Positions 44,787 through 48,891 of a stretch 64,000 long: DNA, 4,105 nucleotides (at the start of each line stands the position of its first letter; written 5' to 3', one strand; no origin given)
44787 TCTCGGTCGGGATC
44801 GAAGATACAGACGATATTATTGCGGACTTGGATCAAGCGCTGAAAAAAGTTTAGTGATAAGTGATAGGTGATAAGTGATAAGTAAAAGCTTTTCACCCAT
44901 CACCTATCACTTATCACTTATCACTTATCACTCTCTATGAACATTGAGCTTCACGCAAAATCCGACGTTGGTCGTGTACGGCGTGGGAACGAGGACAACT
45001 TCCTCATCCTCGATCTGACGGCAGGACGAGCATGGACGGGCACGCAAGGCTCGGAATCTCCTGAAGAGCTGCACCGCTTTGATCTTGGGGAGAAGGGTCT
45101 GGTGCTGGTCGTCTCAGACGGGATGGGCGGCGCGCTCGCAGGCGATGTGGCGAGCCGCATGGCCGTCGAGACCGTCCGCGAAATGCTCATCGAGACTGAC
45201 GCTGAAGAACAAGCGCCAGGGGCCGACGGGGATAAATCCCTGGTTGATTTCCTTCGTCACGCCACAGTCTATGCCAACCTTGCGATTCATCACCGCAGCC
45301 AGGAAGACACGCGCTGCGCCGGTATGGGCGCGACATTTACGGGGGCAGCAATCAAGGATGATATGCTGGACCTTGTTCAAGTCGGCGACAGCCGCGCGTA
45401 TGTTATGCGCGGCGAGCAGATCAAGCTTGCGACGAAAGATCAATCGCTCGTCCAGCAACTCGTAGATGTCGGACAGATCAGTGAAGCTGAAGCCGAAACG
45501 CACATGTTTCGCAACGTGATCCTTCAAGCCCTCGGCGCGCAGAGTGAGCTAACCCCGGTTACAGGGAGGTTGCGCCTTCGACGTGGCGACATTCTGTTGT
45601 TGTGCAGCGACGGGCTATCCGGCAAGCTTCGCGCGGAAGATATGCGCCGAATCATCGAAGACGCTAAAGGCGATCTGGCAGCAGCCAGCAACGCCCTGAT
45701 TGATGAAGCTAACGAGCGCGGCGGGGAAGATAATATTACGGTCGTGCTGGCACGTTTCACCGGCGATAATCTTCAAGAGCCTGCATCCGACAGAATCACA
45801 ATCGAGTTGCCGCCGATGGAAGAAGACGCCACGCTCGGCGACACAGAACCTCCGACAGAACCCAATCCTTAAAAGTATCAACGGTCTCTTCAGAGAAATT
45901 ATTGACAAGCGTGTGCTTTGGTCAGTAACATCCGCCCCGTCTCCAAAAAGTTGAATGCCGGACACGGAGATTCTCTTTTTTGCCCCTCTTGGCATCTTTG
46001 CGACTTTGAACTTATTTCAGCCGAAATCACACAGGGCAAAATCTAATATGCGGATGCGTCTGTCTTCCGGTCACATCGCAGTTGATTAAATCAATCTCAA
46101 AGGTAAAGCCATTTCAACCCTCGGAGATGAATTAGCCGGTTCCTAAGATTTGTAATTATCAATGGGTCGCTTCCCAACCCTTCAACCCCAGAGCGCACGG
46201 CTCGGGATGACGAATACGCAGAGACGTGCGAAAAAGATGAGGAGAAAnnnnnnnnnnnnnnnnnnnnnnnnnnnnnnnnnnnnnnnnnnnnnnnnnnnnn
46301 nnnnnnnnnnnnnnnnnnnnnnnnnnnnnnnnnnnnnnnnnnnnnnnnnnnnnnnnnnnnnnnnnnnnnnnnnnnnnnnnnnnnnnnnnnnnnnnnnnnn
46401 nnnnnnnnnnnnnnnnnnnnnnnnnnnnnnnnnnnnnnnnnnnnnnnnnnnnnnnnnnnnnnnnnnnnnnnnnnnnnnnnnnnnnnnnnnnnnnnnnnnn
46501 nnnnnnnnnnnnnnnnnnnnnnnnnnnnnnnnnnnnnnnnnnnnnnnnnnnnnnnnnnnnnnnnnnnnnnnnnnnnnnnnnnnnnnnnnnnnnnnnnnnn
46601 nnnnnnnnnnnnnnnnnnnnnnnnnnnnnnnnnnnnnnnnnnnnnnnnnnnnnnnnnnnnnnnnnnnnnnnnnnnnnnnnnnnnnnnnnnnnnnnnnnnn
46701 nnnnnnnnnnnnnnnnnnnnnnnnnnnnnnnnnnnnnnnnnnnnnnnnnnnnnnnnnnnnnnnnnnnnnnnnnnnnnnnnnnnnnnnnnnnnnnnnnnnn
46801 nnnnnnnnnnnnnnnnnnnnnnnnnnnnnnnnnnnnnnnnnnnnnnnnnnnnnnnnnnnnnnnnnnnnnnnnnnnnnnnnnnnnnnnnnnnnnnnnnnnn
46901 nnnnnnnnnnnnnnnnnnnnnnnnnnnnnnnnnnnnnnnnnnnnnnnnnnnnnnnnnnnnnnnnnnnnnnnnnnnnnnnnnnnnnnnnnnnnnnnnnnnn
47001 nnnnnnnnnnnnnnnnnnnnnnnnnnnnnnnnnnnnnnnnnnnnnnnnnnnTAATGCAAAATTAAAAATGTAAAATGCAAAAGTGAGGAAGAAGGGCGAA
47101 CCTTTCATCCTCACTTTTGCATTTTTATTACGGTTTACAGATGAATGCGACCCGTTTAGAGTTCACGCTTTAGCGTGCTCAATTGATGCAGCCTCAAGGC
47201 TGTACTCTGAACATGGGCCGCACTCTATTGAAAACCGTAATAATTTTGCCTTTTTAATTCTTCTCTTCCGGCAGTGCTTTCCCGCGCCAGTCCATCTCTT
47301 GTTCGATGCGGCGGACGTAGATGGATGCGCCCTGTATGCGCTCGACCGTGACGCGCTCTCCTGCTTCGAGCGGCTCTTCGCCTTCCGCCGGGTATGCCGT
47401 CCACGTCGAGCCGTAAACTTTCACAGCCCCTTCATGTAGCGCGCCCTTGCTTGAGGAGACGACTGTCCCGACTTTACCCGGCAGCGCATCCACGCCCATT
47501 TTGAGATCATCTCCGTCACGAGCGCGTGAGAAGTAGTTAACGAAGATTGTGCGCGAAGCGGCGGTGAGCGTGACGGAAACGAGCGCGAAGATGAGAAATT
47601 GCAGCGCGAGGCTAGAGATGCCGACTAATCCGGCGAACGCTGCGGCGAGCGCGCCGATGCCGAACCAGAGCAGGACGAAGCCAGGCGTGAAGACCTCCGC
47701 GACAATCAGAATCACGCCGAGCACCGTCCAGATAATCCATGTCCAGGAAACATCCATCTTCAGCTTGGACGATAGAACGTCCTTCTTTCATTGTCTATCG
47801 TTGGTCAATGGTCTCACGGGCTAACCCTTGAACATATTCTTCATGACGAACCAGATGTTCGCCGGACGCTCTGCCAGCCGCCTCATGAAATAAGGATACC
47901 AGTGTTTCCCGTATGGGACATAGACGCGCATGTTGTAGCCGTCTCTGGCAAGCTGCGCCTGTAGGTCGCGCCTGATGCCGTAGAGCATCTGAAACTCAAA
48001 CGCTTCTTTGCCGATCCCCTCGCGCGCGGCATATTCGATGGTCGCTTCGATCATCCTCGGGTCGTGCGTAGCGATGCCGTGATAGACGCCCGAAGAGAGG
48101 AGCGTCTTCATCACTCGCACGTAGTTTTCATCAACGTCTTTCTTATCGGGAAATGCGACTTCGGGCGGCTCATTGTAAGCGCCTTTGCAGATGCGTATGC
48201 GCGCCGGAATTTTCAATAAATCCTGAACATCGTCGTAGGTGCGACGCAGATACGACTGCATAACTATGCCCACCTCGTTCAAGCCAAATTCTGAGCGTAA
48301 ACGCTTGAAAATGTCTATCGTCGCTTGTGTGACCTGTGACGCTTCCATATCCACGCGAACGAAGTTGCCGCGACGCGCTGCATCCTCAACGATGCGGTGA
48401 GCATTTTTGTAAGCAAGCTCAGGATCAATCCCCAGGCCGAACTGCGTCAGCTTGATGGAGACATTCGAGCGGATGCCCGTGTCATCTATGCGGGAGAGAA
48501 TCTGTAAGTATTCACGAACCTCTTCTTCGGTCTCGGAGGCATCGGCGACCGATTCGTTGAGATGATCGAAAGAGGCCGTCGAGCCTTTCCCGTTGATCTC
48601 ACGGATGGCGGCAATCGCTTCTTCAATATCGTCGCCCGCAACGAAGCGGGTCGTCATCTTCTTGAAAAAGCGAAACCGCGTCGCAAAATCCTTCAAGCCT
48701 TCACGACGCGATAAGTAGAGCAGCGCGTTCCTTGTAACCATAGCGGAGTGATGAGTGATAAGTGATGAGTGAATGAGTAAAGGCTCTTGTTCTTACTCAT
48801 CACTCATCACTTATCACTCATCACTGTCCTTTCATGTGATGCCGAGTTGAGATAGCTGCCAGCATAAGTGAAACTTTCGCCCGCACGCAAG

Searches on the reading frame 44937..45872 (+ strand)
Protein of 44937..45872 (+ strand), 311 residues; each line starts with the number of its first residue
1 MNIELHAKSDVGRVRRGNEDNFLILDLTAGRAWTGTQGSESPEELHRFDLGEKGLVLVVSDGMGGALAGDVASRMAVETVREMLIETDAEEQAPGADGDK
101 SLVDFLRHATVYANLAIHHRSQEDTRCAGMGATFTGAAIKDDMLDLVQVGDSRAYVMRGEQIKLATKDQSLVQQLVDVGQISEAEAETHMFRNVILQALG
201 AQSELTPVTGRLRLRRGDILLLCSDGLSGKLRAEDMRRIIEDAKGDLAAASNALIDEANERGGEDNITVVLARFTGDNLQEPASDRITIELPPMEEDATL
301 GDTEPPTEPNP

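Call 76: search_protein_families(library=pfam, proteins=[window:44937-45872:+], max_evalue=0.00001)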
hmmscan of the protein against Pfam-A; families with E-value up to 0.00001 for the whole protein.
window:44937-45872:+ (311 aa): 3 families
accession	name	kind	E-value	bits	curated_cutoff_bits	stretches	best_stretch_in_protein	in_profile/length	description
PF13672.11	PP2C_2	-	3.2e-15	56.7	24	1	50-240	20-188/209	Protein phosphatase 2C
PF00481.26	PP2C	-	2.9e-08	34.1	20.3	0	95-169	65-140/255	Protein phosphatase 2C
PF07228.17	SpoIIE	-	1.2e-07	32.3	25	0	198-274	104-191/192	Stage II sporulation protein E (SpoIIE)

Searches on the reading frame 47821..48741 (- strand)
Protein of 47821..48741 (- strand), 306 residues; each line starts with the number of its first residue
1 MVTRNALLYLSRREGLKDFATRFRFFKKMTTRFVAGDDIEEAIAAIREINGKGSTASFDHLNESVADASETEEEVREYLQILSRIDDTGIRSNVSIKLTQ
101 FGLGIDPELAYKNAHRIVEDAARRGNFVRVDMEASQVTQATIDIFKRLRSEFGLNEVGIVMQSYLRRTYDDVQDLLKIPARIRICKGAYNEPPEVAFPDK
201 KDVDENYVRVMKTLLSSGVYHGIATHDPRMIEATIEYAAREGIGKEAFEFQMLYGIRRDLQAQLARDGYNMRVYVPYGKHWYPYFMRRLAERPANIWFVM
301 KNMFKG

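Call 76: search_protein_families(library=pfam, proteins=[window:47821-48741:-], max_evalue=0.00001)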
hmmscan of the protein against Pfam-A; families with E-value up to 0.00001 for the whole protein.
window:47821-48741:- (306 aa): 1 family
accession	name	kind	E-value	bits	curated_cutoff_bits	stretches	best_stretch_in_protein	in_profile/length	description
PF01619.24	Pro_dh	-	1.3e-40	140.2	27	1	43-299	2-276/278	Proline dehydrogenase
